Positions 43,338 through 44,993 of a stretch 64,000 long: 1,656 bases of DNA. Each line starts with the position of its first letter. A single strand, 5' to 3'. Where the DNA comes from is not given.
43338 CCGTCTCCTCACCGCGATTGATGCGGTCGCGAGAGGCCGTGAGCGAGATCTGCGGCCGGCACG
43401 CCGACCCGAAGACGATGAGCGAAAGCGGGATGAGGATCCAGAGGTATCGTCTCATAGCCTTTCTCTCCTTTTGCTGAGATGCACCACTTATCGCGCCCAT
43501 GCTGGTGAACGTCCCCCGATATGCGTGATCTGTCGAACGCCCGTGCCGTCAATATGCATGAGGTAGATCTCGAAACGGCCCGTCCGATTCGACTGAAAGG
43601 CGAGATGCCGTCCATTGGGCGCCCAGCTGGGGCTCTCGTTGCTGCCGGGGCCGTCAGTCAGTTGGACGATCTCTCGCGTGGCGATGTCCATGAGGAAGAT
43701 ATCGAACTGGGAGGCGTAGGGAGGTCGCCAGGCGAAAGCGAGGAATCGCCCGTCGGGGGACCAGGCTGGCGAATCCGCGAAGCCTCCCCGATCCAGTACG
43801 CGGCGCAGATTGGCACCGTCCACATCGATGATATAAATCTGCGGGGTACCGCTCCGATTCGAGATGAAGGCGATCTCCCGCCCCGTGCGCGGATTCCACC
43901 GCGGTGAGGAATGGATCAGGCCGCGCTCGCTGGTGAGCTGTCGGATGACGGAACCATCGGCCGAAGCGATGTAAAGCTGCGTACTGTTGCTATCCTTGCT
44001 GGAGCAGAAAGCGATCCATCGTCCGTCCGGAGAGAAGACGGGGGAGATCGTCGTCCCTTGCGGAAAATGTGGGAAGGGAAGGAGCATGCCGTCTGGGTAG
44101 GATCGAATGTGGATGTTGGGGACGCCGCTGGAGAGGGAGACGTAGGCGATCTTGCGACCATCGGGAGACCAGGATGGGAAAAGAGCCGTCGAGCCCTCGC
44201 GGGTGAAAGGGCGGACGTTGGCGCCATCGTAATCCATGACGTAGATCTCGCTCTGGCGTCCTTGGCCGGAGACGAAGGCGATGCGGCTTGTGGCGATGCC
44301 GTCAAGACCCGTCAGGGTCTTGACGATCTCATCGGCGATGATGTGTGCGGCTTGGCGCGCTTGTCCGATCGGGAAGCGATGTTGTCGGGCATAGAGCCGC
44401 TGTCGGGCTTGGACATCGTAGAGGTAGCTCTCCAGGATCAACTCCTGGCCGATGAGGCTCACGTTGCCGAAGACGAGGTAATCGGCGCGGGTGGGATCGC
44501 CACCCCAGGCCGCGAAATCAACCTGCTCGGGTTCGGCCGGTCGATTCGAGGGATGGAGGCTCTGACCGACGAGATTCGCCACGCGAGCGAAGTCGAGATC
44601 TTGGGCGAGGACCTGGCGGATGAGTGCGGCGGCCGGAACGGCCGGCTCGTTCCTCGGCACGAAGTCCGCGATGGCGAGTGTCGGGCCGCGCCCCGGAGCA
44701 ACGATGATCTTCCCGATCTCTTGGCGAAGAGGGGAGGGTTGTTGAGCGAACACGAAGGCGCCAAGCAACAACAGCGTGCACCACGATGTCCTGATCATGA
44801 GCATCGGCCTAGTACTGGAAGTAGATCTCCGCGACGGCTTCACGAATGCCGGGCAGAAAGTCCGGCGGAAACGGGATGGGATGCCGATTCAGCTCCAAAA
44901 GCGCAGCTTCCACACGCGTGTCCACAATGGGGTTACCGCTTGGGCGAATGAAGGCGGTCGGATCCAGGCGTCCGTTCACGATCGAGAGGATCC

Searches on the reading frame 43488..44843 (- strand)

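Call 49: search_protein_families(library=ncbifam, proteins=[window:43488-44843:-], max_evalue=1e-8)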
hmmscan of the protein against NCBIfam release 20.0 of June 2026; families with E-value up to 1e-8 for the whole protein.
window:43488-44843:- (451 aa): 6 families
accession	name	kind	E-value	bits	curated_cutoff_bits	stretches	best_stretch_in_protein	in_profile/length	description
TIGR02800.1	propeller_TolB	equivalog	1.5e-94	317.3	343.15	1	54-449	23-417/418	Tol-Pal system beta propeller repeat protein TolB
NF002183.0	PRK01029.1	equivalog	1.6e-46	159.2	405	1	148-449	109-422/429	Tol-Pal system protein TolB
NF053518.1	DipepPtdsDpp5Prph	equivalog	5.5e-24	84.7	900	0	271-370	20-122/655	dipeptidyl-peptidase Dpp5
NF033523.0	lasso_peptidase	equivalog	2.6e-23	82.7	400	0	312-377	91-155/638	Atxe2 family lasso peptide isopeptidase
NF003124.0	PRK04043.1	equivalog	8.8e-18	64.3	428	1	314-443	193-320/419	Tol-Pal system protein TolB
NF052339.1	hydrazine_alpha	equivalog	8.5e-13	47.1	800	0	381-445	84-150/804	hydrazine synthase subunit alpha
